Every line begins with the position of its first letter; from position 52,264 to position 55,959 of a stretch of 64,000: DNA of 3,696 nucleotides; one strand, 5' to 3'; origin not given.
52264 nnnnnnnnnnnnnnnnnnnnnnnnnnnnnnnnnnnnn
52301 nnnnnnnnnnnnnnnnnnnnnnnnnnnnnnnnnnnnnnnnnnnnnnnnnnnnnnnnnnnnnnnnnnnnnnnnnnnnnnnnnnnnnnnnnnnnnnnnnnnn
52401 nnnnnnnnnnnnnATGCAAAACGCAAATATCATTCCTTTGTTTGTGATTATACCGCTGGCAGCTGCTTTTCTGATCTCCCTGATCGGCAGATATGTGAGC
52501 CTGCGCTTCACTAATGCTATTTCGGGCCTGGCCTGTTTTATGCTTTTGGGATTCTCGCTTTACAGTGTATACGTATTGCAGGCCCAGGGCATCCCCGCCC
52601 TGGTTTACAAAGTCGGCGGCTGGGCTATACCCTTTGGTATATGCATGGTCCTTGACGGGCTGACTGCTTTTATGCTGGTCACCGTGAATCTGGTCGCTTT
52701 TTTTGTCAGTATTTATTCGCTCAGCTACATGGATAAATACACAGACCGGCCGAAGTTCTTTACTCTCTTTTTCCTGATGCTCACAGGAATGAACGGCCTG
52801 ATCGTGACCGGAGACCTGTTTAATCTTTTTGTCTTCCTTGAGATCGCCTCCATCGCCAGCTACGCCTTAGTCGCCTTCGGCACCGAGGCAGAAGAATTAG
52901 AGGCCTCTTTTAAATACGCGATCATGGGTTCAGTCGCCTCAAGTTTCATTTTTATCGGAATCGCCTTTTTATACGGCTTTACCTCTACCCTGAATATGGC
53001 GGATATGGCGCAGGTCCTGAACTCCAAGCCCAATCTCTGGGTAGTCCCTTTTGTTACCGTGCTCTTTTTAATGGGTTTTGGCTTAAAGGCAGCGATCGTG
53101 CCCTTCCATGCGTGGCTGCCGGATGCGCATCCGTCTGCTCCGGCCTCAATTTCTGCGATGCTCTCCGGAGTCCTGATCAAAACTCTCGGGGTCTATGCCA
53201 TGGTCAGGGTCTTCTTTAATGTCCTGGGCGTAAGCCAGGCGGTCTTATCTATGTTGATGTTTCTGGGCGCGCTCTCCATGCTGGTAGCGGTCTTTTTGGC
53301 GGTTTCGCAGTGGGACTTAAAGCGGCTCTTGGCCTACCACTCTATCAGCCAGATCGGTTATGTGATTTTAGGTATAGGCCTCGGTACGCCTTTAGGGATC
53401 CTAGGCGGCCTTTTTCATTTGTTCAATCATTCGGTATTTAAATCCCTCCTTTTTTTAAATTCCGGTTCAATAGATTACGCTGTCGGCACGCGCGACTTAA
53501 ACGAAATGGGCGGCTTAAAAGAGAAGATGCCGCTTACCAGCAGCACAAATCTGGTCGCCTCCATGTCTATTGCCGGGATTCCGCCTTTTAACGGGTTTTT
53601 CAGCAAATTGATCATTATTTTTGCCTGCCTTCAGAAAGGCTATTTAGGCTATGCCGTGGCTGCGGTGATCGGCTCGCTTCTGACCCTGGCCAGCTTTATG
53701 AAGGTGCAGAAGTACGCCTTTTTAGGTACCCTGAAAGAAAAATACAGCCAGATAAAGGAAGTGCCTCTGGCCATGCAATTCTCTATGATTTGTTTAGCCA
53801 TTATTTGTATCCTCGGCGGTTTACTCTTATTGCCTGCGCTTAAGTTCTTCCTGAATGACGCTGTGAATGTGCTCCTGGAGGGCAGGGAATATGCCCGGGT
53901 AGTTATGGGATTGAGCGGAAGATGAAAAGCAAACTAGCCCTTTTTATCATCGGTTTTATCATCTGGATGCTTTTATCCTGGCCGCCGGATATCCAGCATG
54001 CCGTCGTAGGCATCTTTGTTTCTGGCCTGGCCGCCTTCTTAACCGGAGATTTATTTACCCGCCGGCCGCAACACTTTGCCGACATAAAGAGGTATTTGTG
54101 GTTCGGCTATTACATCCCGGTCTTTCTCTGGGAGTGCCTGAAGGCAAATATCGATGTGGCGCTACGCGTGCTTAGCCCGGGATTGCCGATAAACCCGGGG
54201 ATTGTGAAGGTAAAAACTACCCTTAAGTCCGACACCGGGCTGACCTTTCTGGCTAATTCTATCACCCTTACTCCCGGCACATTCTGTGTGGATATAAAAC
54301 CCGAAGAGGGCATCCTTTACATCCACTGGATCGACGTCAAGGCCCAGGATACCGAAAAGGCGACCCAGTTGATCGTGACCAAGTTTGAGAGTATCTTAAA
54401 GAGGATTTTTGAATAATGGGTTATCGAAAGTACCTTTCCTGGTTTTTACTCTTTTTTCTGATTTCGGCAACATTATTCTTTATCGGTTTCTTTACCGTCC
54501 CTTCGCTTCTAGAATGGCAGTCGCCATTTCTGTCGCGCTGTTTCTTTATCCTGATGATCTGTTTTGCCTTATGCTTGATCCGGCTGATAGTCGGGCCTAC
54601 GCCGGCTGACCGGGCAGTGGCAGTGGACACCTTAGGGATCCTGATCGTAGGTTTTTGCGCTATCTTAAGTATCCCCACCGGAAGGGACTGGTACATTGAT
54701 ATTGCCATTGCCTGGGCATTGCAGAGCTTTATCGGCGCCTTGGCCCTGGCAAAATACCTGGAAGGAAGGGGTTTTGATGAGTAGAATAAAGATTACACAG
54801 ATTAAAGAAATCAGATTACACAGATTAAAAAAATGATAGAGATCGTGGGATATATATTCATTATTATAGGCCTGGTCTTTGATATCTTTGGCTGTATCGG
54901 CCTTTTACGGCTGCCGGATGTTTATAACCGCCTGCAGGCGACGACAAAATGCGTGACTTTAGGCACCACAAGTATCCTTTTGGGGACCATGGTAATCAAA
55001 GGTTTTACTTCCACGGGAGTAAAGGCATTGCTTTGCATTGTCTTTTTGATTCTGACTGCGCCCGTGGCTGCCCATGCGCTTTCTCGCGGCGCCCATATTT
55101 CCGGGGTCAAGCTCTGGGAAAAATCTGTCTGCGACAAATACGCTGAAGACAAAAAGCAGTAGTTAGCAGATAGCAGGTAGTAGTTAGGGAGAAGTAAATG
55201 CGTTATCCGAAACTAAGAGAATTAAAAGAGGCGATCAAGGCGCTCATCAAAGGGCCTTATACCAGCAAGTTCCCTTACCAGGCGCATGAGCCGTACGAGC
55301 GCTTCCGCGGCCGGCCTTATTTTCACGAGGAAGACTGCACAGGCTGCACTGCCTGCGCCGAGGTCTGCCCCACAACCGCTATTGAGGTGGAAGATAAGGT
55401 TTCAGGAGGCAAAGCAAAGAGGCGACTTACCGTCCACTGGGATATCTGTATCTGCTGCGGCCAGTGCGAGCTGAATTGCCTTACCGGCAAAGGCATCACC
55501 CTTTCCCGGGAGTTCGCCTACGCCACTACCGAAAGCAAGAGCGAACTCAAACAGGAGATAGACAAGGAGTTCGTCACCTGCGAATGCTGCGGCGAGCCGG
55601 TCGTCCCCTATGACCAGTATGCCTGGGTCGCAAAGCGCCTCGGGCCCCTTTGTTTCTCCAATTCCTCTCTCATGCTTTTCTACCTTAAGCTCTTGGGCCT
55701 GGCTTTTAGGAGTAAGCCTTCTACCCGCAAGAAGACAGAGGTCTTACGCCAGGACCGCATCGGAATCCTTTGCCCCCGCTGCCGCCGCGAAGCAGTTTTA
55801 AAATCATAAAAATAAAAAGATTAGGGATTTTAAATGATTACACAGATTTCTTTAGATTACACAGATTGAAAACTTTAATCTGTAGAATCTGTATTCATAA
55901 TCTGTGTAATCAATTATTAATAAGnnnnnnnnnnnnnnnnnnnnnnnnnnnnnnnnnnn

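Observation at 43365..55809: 17-gene energy-converting group-4 [NiFe] hydrogenase with a complete Mrp antiporter module and an AsrAB/HydBG-like NAD(P)H input module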

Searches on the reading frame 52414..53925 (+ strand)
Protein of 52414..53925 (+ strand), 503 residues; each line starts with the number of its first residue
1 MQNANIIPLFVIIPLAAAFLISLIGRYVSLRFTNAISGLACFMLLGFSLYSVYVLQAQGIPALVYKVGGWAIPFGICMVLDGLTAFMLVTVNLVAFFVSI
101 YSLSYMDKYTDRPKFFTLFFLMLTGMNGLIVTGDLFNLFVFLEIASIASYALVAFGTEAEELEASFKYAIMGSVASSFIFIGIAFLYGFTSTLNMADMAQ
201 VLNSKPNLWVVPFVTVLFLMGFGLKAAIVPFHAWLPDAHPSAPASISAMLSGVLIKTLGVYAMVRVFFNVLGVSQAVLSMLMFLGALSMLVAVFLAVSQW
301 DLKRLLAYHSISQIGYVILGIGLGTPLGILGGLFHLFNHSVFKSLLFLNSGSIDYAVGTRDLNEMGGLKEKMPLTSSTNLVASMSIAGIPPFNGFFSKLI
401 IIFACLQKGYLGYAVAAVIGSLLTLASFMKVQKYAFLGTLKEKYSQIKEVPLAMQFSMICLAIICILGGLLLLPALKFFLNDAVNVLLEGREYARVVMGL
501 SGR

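Call 4: search_protein_families(library=pfam, proteins=[window:52414-53925:+], max_evalue=0.01)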
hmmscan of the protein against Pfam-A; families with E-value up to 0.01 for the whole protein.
window:52414-53925:+ (503 aa): 3 families
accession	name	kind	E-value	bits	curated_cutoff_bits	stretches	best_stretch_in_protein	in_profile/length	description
PF00361.26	Proton_antipo_M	-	5.8e-69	233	21.5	1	133-424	2-294/294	NADH:quinone oxidoreductase/Mrp antiporter, TM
PF00662.26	Proton_antipo_N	-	2.8e-09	37.2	24.5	1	71-116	8-51/51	NADH-Ubiquinone oxidoreductase (complex I), chain 5 N-terminus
PF10125.14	NADHdeh_related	-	5e-09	36.3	27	1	127-233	82-183/218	NADH dehydrogenase I, subunit N related protein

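Call 84: search_protein_families(library=ncbifam, proteins=[window:52414-53925:+], max_evalue=1e-10)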
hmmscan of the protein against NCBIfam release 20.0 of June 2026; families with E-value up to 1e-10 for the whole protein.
window:52414-53925:+ (503 aa): 75 families (the best 25 are shown)
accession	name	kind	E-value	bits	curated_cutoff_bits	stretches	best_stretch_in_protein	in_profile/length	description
NF006240.0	PRK08376.1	subfamily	1.2e-121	407.2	662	1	4-499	4-519/521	putative monovalent cation/H+ antiporter subunit D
NF009306.0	PRK12663.1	equivalog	5e-102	342.2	542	1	4-498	5-492/498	Na+/H+ antiporter subunit D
NF005818.0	PRK07691.1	equivalog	1.2e-96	324.7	586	1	4-498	3-494/496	Na+/H+ antiporter subunit D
NF006241.0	PRK08377.1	equivalog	2.9e-96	323.4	645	1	8-477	6-468/494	NADH dehydrogenase subunit N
NF005086.0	PRK06521.1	equivalog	3.7e-92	309.9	667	1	19-477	16-497/669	hydrogenase 4 subunit B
NF009305.0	PRK12662.1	equivalog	5e-89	299.3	700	1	9-475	8-479/492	putative monovalent cation/H+ antiporter subunit D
NF006419.0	PRK08668.1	equivalog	2.7e-88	297.3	617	1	7-478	4-473/613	NADH dehydrogenase subunit M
NF009308.0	PRK12665.1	equivalog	6.7e-88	295.5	585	1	4-444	6-446/531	Na+/H+ antiporter subunit D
NF006238.0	PRK08375.1-4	equivalog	2.8e-80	270.6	626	1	5-441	4-432/531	putative monovalent cation/H+ antiporter subunit D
TIGR00944.1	2a6301s04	subfamily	3.4e-75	254.1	692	1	6-467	2-457/463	multicomponent K+/H+ antiporter, MrpD/PhaD subunit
NF005141.0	PRK06590.1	equivalog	5.9e-75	253.4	556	1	5-480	3-476/615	NADH-quinone oxidoreductase subunit L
NF004920.0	PRK06277.1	equivalog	5.9e-75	252.9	578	1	5-471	2-460/478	energy conserving hydrogenase EhbF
NF009310.0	PRK12668.1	equivalog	2.3e-73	248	564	1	42-471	31-433/584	Na(+)/H(+) antiporter subunit D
NF005097.0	PRK06525.1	equivalog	2.5e-73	247.5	430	1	11-473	9-476/480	hydrogenase 4 subunit D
TIGR01974.1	NDH_I_L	subfamily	7.2e-73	246.5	407.5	1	5-482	1-491/630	NADH-quinone oxidoreductase subunit L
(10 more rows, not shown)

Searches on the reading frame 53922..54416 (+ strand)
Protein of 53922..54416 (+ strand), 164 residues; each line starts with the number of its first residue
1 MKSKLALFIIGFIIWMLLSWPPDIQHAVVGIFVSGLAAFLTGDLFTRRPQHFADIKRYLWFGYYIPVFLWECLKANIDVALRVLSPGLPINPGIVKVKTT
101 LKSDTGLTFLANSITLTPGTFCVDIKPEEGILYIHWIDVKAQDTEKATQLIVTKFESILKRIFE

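Call 4: search_protein_families(library=pfam, proteins=[window:53922-54416:+], max_evalue=0.01)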
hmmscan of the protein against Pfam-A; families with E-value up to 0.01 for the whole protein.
window:53922-54416:+ (164 aa): 1 family
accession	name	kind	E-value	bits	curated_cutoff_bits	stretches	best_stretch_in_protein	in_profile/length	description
PF01899.21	MNHE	-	1.2e-44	152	27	1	9-162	2-145/145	Na+/H+ ion antiporter subunit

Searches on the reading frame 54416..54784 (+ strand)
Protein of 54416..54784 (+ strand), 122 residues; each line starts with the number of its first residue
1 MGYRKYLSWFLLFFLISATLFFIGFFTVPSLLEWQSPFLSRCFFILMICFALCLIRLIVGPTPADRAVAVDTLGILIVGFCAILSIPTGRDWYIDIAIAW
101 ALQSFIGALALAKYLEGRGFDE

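Call 4: search_protein_families(library=pfam, proteins=[window:54416-54784:+], max_evalue=0.01)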
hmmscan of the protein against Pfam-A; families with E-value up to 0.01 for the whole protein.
window:54416-54784:+ (122 aa): 3 families
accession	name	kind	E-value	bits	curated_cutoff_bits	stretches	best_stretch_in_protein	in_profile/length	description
PF04066.18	MrpF_PhaF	-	2.8e-18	66.6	23.3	1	64-116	1-53/53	Multiple resistance and pH regulation protein F (MrpF / PhaF)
PF10329.14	DUF2417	-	0.0054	16.7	25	1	11-114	45-156/234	Region of unknown function (DUF2417)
PF23778.1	Phage_holin_2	-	0.0095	16.6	32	1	9-86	2-76/92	Putative phage holin family 2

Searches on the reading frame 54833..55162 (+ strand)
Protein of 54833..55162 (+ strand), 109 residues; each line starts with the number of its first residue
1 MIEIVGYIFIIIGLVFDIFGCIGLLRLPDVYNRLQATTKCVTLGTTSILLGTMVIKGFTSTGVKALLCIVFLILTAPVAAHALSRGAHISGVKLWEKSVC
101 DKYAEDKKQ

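Call 4: search_protein_families(library=pfam, proteins=[window:54833-55162:+], max_evalue=0.01)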
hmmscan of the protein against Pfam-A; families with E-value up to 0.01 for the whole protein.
window:54833-55162:+ (109 aa): 2 families
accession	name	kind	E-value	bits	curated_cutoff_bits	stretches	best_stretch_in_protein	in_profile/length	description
PF03334.19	PhaG_MnhG_YufB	-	1.5e-25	89.7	23.4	1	9-88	1-80/80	Na+/H+ antiporter subunit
PF07907.16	YibE_F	-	0.001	19.1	27.2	1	10-94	23-106/241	YibE/F-like protein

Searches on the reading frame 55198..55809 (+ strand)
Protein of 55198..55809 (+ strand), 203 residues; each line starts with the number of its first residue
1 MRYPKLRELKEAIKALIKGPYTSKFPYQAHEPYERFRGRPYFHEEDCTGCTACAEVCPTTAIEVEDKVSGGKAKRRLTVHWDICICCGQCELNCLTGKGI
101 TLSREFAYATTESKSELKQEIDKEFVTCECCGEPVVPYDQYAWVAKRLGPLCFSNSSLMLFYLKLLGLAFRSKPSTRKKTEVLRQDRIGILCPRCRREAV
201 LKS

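Call 4: search_protein_families(library=pfam, proteins=[window:55198-55809:+], max_evalue=0.01)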
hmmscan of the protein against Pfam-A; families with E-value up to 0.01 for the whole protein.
window:55198-55809:+ (203 aa): 8 families
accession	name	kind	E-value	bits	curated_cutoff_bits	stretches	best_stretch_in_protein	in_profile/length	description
PF12838.12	Fer4_7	-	1.1e-10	42.3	27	2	47-97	2-51/52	4Fe-4S dicluster domain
PF00037.32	Fer4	-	4.6e-07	29.8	21.1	1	40-63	1-24/24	4Fe-4S binding domain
PF14697.11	Fer4_21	-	2.2e-05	24.9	35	1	43-63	37-58/59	4Fe-4S dicluster domain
PF12797.12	Fer4_2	-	2.2e-05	24.5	24.5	1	39-59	2-22/22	4Fe-4S binding domain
PF13484.11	Fer4_16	-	5.1e-05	24.4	30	1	47-72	2-28/66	4Fe-4S double cluster binding domain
PF13187.11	Fer4_9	-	8.5e-05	22.9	27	1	46-96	1-49/52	4Fe-4S dicluster domain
PF12837.12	Fer4_6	-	0.0015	18.9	25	1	44-61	6-23/24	4Fe-4S binding domain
PF13237.11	Fer4_10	-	0.002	18.4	25.5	1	40-94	2-52/53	4Fe-4S dicluster domain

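Call 7: search_protein_families(library=ncbifam, proteins=[window:55198-55809:+], max_evalue=0.001)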
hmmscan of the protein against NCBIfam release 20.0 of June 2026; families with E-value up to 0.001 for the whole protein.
window:55198-55809:+ (203 aa): 38 families (the best 25 are shown)
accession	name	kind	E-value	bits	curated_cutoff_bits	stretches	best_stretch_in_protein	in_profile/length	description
NF009053.0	PRK12387.1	subfamily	1.1e-22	80.7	204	1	15-151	8-140/180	formate hydrogenlyase complex iron-sulfur subunit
NF006076.0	PRK08222.1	equivalog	2.8e-19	69.6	270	1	15-146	7-135/181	hydrogenase 4 subunit H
NF006221.0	PRK08348.1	subfamily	3.7e-16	59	124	1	7-116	5-108/136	NADH-plastoquinone oxidoreductase subunit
TIGR01971.1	NuoI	subfamily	4e-16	58.7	113.05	1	12-114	5-112/121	NADH-quinone oxidoreductase, chain I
NF004540.0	PRK05888.2-1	equivalog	4.6e-13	49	215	1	7-119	6-121/139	NADH-quinone oxidoreductase subunit NuoI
NF004537.0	PRK05888.1-3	equivalog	6e-13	48.8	163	1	13-114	31-144/204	NADH-quinone oxidoreductase subunit NuoI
NF004545.0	PRK05888.3-1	equivalog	2.6e-12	46.7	229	1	8-113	29-136/154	NADH-quinone oxidoreductase subunit NuoI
NF040612.1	F420_dehyd_FpoI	exception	4.1e-12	46.1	180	1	6-96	3-96/135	F420H2 dehydrogenase subunit FpoI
NF010590.0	PRK13984.1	equivalog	7e-12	44.3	946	1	11-114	16-122/611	putative oxidoreductase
NF042909.1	FMH_DH_FwdF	exception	4e-11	42.6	375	1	26-114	238-326/336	tungsten-dependent formylmethanofuran dehydrogenase subunit FwdF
TIGR00403.1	ndhI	equivalog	4.9e-11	42.5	302.35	1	18-113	35-132/183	NAD(P)H-quinone oxidoreductase subunit I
NF004543.0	PRK05888.2-5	equivalog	8.2e-11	41.8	243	1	12-117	26-132/217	NADH-quinone oxidoreductase subunit NuoI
NF004538.0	PRK05888.1-4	equivalog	5.7e-09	35.8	135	1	10-113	21-130/162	NADH-quinone oxidoreductase subunit NuoI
NF004541.0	PRK05888.2-2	equivalog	6e-09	35.9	217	1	8-92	23-104/168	NADH-quinone oxidoreductase subunit NuoI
NF004539.0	PRK05888.1-5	equivalog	6.9e-09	35.6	225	1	9-121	20-137/162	NADH-quinone oxidoreductase subunit NuoI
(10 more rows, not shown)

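Call 76: search_solved_structures(query=window:55198-55809:+, max_evalue=0.00001)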
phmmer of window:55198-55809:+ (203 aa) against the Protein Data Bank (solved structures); distinct sequences matched with E-value up to 0.00001: 36.
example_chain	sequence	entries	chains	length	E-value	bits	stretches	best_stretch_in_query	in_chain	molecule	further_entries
7bkb_K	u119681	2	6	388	5.5e-16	62.1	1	35-123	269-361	Formylmethanofuran dehydrogenase, subunit F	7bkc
9sfi_T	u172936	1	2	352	1.4e-15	60.9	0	36-104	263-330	4Fe-4S ferredoxin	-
7z0s_F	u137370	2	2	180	3.6e-14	56.2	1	14-136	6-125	Formate hydrogenlyase subunit 6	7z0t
7wfg_I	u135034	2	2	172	3.4e-12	49.8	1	19-112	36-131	NAD(P)H-quinone oxidoreductase subunit I, chloroplastic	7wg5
6hum_I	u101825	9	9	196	7.9e-12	48.6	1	18-118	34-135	NAD(P)H-quinone oxidoreductase subunit I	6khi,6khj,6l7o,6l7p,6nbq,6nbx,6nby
9grx_I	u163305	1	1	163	3.6e-11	46.4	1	19-112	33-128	NAD(P)H-quinone oxidoreductase subunit I, chloroplastic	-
7b0n_I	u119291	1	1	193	1.1e-10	44.9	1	9-119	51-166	Subunit NUIM of protein NADH:Ubiquinone Oxidoreductase (Complex I)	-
5t5i_F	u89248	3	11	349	1.4e-10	44.5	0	35-107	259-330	Tungsten formylmethanofuran dehydrogenase subunit fwdF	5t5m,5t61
7zm7_I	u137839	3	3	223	1.5e-10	44.4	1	7-120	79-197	Oxidoreductase-like protein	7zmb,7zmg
7eu3_I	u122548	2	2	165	1.6e-10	44.3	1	19-112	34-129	NAD(P)H-quinone oxidoreductase subunit I, chloroplastic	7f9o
6gcs_I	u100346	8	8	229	1.6e-10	44.3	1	9-119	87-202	TYKY SUBUNIT (NUIM) | Subunit NUIM of NADH:Ubiquinone Oxidoreductase (Complex I)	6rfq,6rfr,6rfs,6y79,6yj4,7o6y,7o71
9iho_I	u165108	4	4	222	1.8e-10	44.2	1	12-119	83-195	NUIM (TYKY) subunit of mitochondrial NADH:ubiquinone oxidoreductase (Complex I)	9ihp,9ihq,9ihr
9sw6_H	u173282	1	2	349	1.8e-10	44.1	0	36-104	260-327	Tungsten formylmethanofuran dehydrogenase, subunit F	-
6u8y_N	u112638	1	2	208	6.1e-10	42.4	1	12-98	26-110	NADH dehydrogenase subunit I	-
5lc5_I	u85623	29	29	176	7.1e-09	38.9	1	7-117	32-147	NADH dehydrogenase [ubiquinone] iron-sulfur protein 8, mitochondrial | Mitochondrial complex I, TYKY subunit | NADH:ubiquinone oxidoreductase core subunit S8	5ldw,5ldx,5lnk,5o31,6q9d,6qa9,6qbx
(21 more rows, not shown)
